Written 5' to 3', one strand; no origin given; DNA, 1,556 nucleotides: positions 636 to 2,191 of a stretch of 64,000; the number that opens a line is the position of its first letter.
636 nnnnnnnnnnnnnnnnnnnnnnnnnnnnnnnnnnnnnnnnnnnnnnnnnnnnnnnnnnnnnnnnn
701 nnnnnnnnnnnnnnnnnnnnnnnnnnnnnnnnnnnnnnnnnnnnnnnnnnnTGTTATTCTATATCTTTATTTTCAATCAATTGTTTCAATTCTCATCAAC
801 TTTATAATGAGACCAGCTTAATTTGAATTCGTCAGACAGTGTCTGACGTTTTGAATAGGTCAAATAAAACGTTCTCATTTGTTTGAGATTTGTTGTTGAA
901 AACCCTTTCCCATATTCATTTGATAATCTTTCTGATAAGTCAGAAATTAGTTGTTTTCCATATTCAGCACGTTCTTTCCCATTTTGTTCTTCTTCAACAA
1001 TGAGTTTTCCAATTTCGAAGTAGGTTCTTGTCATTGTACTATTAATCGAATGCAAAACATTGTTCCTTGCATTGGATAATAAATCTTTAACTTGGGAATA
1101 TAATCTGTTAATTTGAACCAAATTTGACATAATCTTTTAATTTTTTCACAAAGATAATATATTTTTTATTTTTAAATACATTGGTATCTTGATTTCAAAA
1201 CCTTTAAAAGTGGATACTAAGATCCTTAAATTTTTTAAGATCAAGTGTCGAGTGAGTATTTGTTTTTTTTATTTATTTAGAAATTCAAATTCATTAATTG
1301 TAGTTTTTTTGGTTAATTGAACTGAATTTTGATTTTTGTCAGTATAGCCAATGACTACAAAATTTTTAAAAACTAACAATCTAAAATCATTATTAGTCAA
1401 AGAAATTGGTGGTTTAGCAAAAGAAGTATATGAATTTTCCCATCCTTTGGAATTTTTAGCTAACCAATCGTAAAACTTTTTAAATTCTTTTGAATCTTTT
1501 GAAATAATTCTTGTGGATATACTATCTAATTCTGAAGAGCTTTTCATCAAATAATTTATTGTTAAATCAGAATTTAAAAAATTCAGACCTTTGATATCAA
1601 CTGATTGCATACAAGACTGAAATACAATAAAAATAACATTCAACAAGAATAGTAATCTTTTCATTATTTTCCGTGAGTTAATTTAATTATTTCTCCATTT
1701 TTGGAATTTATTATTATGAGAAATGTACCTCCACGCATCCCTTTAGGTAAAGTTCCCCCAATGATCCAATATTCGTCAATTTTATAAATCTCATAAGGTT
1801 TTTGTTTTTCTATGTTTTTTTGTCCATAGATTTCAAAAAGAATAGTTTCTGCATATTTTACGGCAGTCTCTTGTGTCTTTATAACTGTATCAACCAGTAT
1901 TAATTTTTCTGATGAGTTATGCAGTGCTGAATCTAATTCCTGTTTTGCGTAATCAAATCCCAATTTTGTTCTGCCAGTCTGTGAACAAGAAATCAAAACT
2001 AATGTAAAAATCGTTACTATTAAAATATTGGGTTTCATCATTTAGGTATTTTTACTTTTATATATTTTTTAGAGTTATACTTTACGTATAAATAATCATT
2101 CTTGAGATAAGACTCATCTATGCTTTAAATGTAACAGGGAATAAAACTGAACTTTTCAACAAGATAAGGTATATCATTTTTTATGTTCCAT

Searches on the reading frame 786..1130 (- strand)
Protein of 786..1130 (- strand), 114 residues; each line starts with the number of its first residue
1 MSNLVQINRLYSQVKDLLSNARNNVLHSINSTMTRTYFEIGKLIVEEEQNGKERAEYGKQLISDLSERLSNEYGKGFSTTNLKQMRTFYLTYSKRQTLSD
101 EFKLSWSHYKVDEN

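Call 39: search_protein_families(library=pfam, proteins=[window:786-1130:-], max_evalue=0.001)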
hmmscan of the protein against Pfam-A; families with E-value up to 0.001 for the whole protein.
window:786-1130:- (114 aa): 1 family
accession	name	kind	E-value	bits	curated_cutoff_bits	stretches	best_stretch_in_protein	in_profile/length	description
PF17761.7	DUF1016_N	-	8.8e-32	110.5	32.8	1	13-110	1-98/137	DUF1016 N-terminal domain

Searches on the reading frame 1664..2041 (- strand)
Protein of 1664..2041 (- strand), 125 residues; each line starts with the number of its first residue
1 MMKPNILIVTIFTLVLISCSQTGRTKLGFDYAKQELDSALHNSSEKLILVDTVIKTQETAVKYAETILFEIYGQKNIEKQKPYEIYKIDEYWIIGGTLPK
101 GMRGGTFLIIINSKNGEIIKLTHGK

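Call 39: search_protein_families(library=pfam, proteins=[window:1664-2041:-], max_evalue=0.001)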
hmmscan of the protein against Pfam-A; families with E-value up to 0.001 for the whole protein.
window:1664-2041:- (125 aa): 1 family
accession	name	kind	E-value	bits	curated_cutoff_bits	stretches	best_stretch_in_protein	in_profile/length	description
PF15631.11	Imm-NTF2-2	-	1.3e-24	86.6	26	1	59-125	1-68/68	NTF2 fold immunity protein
